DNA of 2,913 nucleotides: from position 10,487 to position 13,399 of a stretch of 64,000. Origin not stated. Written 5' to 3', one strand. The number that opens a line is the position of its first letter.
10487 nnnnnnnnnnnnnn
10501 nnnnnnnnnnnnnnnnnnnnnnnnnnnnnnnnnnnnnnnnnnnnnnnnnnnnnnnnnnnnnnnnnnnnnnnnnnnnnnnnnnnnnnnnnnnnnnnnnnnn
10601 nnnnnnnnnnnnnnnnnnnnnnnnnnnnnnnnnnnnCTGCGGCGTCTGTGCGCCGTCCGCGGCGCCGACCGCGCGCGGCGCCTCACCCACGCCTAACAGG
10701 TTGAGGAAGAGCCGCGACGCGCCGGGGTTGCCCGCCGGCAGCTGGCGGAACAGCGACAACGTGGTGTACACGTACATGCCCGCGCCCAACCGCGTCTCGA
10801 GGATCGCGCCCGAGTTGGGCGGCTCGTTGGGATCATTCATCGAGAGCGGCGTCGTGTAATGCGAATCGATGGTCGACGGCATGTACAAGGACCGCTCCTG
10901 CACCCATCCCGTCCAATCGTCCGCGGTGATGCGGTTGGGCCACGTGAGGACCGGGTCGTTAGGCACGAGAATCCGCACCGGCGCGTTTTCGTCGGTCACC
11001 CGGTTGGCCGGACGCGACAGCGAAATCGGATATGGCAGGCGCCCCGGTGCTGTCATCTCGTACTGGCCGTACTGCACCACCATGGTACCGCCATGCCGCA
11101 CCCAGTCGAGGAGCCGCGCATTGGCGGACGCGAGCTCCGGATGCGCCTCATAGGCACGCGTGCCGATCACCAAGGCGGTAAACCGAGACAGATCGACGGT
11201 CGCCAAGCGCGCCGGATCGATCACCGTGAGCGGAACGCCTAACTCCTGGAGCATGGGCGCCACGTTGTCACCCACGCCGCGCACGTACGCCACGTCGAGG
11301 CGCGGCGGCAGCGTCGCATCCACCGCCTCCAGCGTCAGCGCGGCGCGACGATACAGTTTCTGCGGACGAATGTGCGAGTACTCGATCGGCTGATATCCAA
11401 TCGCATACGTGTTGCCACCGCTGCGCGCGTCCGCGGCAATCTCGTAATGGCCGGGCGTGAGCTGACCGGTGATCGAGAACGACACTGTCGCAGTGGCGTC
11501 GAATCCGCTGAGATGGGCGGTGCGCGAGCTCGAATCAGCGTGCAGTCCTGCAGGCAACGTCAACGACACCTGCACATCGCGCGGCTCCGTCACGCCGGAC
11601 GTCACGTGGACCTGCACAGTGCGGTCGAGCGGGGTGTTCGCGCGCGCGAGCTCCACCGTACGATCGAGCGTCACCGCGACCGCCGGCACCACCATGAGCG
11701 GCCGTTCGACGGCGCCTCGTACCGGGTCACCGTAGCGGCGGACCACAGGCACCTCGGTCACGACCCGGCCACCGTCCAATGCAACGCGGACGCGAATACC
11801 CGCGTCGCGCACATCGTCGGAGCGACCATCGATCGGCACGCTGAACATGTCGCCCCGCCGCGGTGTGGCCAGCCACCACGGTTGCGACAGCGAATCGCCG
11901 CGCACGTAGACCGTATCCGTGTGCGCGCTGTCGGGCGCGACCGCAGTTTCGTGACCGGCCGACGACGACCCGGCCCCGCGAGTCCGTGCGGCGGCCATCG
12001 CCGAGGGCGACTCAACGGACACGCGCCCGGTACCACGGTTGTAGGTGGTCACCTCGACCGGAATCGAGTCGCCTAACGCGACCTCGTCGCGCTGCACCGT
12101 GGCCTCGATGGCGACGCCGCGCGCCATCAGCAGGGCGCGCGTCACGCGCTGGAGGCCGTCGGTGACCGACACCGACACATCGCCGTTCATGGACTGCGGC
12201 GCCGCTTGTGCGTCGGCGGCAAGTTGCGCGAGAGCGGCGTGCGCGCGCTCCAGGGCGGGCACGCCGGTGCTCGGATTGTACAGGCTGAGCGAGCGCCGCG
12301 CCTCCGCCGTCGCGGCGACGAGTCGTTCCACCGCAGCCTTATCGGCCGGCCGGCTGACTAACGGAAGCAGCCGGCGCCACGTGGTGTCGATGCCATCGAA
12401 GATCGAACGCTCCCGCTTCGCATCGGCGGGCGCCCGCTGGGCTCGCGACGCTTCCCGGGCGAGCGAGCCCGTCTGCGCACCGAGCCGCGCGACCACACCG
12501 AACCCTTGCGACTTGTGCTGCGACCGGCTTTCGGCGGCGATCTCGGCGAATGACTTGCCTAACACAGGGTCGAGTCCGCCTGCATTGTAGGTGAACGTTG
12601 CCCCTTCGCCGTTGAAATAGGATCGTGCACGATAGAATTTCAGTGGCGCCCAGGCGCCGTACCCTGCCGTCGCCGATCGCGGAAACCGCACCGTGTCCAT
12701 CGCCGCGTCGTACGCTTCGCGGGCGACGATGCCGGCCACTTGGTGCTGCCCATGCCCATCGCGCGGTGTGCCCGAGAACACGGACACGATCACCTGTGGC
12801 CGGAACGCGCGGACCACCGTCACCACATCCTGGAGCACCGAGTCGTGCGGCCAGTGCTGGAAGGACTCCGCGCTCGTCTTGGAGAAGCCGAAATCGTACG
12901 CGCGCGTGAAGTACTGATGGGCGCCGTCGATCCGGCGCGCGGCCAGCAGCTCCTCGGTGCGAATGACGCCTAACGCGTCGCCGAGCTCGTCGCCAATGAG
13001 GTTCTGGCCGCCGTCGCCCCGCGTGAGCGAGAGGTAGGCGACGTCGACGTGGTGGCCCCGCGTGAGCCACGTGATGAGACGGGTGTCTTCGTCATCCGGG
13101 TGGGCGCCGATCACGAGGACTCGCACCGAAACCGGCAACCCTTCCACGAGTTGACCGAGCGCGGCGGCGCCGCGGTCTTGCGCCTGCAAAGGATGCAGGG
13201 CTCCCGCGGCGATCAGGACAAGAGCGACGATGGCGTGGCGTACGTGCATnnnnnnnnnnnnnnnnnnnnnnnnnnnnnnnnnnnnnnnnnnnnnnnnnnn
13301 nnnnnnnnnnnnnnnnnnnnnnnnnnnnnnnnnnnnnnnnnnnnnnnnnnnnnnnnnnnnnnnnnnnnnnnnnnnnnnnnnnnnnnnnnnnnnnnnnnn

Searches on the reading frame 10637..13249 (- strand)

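Call 23: search_protein_families(library=pfam, proteins=[window:10637-13249:-], max_evalue=0.00001)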
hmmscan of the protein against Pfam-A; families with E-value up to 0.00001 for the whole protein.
window:10637-13249:- (871 aa): 1 family
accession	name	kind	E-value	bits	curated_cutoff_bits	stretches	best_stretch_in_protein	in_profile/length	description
PF02585.22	PIG-L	-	6.4e-16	59.5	28.2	1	45-179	1-128/129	GlcNAc-PI de-N-acetylase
